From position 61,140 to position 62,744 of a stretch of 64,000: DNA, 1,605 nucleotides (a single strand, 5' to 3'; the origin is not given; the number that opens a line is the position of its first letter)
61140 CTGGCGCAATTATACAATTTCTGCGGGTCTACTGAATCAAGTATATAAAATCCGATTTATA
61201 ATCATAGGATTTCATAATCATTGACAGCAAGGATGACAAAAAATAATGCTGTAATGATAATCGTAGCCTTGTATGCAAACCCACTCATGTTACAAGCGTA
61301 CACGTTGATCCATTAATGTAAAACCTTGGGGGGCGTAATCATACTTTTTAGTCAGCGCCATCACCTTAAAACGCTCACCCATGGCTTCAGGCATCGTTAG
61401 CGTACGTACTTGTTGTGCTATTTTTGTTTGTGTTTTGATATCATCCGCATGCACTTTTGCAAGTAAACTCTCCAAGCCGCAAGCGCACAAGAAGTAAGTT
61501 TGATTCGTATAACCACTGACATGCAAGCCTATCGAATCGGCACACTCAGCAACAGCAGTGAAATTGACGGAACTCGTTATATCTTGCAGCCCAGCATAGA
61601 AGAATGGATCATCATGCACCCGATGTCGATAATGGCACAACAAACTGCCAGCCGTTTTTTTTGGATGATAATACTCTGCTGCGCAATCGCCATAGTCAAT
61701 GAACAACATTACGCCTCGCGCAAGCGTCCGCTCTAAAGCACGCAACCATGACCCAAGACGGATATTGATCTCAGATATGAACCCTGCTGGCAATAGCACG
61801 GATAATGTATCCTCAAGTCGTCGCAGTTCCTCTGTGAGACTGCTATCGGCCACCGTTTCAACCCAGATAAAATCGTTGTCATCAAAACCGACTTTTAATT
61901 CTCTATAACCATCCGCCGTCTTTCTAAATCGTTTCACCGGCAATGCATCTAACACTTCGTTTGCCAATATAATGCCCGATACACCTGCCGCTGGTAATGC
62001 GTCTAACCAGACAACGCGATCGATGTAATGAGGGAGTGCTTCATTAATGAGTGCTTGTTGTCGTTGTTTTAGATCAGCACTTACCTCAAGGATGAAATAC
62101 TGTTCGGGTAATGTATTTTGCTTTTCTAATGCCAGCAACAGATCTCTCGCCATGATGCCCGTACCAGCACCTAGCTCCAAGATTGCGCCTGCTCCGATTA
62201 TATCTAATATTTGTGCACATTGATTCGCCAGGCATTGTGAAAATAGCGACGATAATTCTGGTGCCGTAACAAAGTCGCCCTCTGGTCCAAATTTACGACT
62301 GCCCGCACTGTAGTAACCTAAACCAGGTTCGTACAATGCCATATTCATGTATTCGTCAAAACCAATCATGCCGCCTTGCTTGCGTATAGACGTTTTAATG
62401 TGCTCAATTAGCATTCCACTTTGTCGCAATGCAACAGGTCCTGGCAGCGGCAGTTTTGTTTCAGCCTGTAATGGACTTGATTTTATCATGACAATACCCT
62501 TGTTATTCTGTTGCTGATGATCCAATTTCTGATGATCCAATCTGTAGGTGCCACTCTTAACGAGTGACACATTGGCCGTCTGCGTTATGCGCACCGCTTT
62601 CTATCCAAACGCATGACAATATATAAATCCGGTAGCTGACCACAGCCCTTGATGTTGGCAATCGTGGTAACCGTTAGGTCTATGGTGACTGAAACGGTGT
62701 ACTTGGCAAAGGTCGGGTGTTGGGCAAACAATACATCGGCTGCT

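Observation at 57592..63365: Complementary halves of one IS256 transposase on opposite strands flank a 5.8-kb segment: footprint of an inversion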

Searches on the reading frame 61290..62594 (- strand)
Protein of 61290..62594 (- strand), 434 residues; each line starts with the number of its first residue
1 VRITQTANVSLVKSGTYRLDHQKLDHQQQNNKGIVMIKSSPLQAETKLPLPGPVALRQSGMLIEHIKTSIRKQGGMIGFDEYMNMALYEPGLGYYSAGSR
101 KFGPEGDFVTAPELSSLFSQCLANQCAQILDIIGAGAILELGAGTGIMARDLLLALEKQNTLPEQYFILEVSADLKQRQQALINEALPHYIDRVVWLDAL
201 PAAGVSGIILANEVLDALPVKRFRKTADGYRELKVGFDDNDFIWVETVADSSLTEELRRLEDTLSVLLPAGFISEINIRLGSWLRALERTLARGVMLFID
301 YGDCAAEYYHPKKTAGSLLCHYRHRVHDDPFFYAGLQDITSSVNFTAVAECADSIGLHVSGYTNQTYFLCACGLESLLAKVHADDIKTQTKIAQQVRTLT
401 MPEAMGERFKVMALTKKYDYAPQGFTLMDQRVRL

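Call 9: find_encoding_contigs(protein=window:61290-62594:-, flank=10000, max_places=10)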
Protein window:61290-62594:- (434 aa): no gene with exactly this product is on record in the collection.

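Call 12: search_protein_families(library=pfam, proteins=[window:61290-62594:-], max_evalue=0.001)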
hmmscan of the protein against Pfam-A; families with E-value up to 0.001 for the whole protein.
window:61290-62594:- (434 aa): 2 families
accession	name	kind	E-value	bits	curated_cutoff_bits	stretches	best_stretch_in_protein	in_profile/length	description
PF02636.23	Methyltransf_28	-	4.5e-59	200.3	23.3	1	121-363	1-249/249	Putative S-adenosyl-L-methionine-dependent methyltransferase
PF10017.15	Methyltransf_33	-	0.00029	20.5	23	1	121-189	48-114/304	Histidine-specific methyltransferase, SAM-dependent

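Call 13: find_homologous_proteins(query=window:61293-62489:-, max_evalue=1e-20)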
Query seq(399 aa) (399 aa): 8000 proteins with E <= 1e-20 among 8000 candidates; the best 120 are listed.
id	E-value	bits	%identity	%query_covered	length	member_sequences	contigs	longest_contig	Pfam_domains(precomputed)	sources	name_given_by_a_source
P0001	1.1e-265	899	100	100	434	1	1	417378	PF02636.24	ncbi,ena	-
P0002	3.4e-186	637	72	100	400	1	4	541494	PF02636.24,PF10017.16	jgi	jgi:SAM-dependent MidA family methyltransferase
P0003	3.9e-183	627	70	100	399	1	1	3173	PF02636.24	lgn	-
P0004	4.3e-183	627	70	100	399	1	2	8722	PF02636.24,PF10017.16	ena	-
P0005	6.0e-183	626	70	100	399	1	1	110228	PF02636.24,PF10017.16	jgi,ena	-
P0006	1.1e-182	625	70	100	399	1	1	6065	PF02636.24,PF10017.16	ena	-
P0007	6.5e-182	623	70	100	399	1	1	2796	PF02636.24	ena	-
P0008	7.8e-182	623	70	100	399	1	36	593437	PF02636.24,PF10017.16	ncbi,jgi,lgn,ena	-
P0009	1.3e-181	622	70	100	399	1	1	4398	PF02636.24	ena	-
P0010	5.4e-181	620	70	100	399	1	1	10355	PF02636.24,PF10017.16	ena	-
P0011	8.9e-181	619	70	100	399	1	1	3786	PF02636.24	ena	-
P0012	1.0e-180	619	70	100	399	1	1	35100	PF02636.24,PF10017.16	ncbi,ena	-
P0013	1.6e-180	618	70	100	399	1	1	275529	PF02636.24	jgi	jgi:SAM-dependent MidA family methyltransferase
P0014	4.5e-180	617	70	100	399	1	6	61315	PF02636.24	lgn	-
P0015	1.4e-179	615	69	100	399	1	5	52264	PF02636.24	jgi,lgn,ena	jgi:SAM-dependent MidA family methyltransferase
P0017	2.7e-179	614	69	100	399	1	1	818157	PF02636.24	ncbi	-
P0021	4.9e-178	610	69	100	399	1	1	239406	PF02636.24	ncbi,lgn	-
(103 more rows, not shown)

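Call 14: find_encoding_contigs(protein=P0001, flank=10000, max_places=5)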
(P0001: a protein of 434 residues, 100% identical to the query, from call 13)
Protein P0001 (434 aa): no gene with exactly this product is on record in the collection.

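Call 15: list_cluster_members(proteins=[P0001, P0002, P0008, P0017, P0021])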
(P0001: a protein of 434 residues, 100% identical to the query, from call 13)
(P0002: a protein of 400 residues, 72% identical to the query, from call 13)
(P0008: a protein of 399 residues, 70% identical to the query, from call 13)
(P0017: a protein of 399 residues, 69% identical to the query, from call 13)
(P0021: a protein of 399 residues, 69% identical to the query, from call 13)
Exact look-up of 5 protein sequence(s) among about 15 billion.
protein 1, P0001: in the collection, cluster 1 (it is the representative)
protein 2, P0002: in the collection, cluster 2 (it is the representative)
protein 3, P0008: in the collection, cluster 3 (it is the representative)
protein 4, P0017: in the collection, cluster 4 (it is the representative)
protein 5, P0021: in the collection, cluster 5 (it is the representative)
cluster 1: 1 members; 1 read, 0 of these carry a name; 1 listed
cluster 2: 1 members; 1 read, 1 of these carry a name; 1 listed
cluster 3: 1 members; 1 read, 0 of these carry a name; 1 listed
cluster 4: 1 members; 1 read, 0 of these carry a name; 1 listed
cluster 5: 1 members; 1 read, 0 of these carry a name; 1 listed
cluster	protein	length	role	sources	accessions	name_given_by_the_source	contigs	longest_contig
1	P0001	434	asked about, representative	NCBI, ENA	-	-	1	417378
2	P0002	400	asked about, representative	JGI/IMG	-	SAM-dependent MidA family methyltransferase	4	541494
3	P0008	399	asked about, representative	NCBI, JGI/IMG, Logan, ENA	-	-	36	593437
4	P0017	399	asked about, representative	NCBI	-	-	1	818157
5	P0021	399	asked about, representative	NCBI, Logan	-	-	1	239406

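Call 17: find_related_loci(query=A1, collection=genome_contigs, flank=10000)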
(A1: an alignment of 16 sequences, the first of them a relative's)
Query A1 (434 aa) in genome_contigs; peptide patterns used: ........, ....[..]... (x = any residue, [..] = any of these).
600 stretches matched a pattern (row limit reached: there are more); 589 encode a relative of the query (tblastn E <= 1e-3); the best 80 are kept; 80 distinct loci.
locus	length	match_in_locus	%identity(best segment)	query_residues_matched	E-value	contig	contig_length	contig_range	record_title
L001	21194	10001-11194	53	35-434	4e-131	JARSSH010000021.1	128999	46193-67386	MAG: Candidatus Competibacter sp. isolate SCELSE-2-Com NODE_196_length_128999_cov_195.296811, whole genome shotgun seque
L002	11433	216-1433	50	37-434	6e-128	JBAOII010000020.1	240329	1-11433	MAG: Candidatus Competibacter sp. isolate AS_Ams2_Bin39 np2-np3_contig_35805, whole genome shotgun sequence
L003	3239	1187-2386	50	46-434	1e-131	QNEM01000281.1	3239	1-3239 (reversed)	MAG: Gammaproteobacteria bacterium isolate B40_G6 B40_Guay6_scaffold_53258, whole genome shotgun sequence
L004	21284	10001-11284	48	4-434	1e-130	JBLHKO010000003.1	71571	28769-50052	MAG: Gammaproteobacteria bacterium isolate 3300054698_163 Ga0535670_0000289, whole genome shotgun sequence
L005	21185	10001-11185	49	48-434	3e-123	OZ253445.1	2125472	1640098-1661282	MAG: Gammaproteobacteria bacterium isolate 784a0e4a-5893-478c-96b6-681db1ea85f7 genome assembly, chromosome: 1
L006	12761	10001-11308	47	11-434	5e-121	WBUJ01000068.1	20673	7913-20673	MAG: Candidatus Contendobacter sp. isolate SB13 contig_1192, whole genome shotgun sequence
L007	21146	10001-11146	52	40-429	4e-120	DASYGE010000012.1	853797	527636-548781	MAG TPA_asm: Gammaproteobacteria bacterium isolate SMAG_U4205 k141_2520429, whole genome shotgun sequence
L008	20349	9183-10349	49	46-434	3e-118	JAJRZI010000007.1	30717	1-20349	MAG: Gammaproteobacteria bacterium isolate Dive96_bin4.167 k141_172331, whole genome shotgun sequence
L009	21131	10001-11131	50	59-434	3e-118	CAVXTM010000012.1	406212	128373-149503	MAG: uncultured Gammaproteobacteria bacterium isolate MFD06229.bin.1.238 genome assembly, contig: contig_439, whole geno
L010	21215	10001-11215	49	23-434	1e-117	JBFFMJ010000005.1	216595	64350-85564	MAG: Thiohalomonadaceae bacterium isolate Mix_mud18.2022.04.44 k141_1361242_length_216595_cov_35.8541, whole genome shot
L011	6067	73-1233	50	48-434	5e-117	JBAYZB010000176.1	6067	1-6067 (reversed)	MAG: Gammaproteobacteria bacterium isolate SO_2017_CLC_44 scaffold_24712_c1_PH3_2017, whole genome shotgun sequence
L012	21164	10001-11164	48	42-429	2e-116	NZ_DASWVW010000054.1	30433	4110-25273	MAG: Steroidobacter sp. isolate SMAG_U3640 k141_29006, whole genome shotgun sequence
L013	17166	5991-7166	49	42-434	7e-116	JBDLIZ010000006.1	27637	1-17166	MAG: Pseudomonadota bacterium isolate MAG064 MAG064_6, whole genome shotgun sequence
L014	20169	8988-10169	48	35-429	5e-116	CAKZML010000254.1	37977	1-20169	MAG TPA_asm: uncultured Chromatiales bacterium isolate SRR5468194_bin.36_CONCOCT_v1.1_MAG genome assembly, contig: ERZ77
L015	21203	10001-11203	50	28-434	3e-115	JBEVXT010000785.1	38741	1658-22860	MAG: Sedimenticola sp. isolate 1_1 TCF1 c_000000000016, whole genome shotgun sequence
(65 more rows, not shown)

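Call 18: find_encoding_contigs(protein=P0002, flank=10000, max_places=3)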
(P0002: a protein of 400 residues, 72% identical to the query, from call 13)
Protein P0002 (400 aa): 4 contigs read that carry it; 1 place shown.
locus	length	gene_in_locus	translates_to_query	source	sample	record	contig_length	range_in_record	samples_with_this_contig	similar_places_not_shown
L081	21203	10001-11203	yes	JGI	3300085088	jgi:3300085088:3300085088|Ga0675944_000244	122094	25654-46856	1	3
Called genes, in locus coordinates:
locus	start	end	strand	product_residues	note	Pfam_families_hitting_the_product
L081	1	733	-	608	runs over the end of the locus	PF03979:Sigma70_r1_1, PF00140:Sigma70_r1_2, PF04546:Sigma70_ner, PF04542:Sigma70_r2, PF04539:Sigma70_r3, PF04545:Sigma70_r4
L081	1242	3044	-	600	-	PF01807:Zn_ribbon_DnaG, PF10410:DnaB_bind (faint), PF08275:DNAG_N, PF01751:Toprim, PF13155:Toprim_2, PF13662:Toprim_4, PF08278:DnaG_DnaB_bind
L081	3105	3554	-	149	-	PF09424:YqeY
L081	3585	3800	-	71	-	PF01165:Ribosomal_S21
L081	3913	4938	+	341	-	PF00814:TsaD, PF22521:HypF_C_2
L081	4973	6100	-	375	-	PF00266:Aminotran_5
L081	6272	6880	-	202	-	PF02660:G3P_acyltransf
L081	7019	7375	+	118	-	PF02152:FolB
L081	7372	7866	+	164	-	PF01288:HPPK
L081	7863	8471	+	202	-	PF00657:Lipase_GDSL, PF13472:Lipase_GDSL_2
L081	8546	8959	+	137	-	-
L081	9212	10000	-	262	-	PF23441:SDR, PF00106:adh_short, PF08659:KR (weak), PF13561:adh_short_C2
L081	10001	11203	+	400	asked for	PF02636:Methyltransf_28, PF10017:Methyltransf_33 (faint)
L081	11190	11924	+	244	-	-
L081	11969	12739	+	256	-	PF02673:BacA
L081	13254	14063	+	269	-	PF01595:CNNM, PF00571:CBS (weak)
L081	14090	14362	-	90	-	PF01169:GDT1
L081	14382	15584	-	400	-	PF01743:PolyA_pol, PF12627:PolyA_pol_RNAbd, PF01966:HD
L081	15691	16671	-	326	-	PF01073:3Beta_HSD, PF01370:Epimerase, PF05368:NmrA, PF13460:NAD_binding_10, PF16363:GDP_Man_Dehyd (faint)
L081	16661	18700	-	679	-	PF00760:Cucumo_coat (weak), PF14718:SLT_L, PF01464:SLT, PF27553:SLT_superhelical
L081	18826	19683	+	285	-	PF01925:TauE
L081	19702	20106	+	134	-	-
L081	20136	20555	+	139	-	PF01894:YjbQ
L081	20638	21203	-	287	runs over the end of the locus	PF02557:VanY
